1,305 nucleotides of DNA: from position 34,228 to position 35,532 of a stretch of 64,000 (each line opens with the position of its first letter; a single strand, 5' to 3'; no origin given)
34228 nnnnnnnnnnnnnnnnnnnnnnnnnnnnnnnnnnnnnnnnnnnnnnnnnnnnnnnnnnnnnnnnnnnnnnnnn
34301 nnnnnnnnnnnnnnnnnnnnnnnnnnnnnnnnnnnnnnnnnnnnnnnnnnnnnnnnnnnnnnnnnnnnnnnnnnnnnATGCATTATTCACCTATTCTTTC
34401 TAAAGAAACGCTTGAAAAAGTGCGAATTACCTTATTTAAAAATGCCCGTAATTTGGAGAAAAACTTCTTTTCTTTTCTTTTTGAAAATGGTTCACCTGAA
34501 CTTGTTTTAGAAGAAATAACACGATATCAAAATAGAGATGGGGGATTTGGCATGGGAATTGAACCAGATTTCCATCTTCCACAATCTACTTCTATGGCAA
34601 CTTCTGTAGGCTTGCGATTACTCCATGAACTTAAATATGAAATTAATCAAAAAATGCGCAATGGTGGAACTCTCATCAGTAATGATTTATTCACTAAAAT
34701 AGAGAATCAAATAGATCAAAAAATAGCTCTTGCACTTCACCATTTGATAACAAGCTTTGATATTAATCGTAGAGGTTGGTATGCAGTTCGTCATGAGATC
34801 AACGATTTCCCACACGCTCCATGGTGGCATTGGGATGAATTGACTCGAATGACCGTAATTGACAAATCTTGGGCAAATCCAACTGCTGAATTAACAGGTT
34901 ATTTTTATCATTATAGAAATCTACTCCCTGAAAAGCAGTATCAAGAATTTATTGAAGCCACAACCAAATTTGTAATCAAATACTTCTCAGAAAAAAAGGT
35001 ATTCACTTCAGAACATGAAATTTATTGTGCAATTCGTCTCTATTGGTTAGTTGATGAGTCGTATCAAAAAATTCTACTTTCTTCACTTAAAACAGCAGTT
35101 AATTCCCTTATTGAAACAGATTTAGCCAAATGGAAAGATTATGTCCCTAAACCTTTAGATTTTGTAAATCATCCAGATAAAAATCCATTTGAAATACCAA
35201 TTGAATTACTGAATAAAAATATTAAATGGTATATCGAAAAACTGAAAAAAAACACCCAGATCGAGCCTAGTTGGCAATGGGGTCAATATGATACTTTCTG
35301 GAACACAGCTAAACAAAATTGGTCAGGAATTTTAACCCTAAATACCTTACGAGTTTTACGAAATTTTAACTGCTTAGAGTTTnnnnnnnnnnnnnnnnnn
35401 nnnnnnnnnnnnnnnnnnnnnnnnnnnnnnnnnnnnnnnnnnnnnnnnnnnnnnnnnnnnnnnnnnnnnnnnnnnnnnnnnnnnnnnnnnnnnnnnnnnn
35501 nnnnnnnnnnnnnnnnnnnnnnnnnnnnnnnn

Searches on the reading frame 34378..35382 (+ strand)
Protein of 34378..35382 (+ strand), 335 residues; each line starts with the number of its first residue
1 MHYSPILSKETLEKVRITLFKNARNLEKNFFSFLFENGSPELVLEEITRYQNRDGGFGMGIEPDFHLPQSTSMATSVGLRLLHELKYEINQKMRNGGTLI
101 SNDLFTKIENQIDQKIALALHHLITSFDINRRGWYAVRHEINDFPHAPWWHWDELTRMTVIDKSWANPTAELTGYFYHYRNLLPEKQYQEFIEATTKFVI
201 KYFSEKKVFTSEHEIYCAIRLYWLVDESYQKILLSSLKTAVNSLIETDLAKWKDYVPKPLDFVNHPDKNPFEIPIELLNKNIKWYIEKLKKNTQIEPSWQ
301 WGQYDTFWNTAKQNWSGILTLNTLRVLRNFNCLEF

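Call 17: search_protein_families(library=pfam, proteins=[window:34378-35382:+], max_evalue=0.01)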
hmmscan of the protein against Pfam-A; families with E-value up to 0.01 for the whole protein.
window:34378-35382:+ (335 aa): 0 families

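Call 69: search_protein_families(library=ncbifam, proteins=[window:34378-35382:+], max_evalue=0.1)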
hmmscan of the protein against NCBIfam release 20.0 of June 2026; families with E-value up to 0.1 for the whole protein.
window:34378-35382:+ (335 aa): 0 families
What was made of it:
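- Tried and rejected: NCBIfam found nothing (call 69).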

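Call 70: search_solved_structures(query=window:34378-35382:+, max_evalue=1)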
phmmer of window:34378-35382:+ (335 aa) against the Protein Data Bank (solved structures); distinct sequences matched with E-value up to 1: 1.
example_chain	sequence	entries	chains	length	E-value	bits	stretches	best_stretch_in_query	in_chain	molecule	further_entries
4z0n_A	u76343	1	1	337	0.56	12.5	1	159-212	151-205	Periplasmic binding protein/LacI transcriptional regulator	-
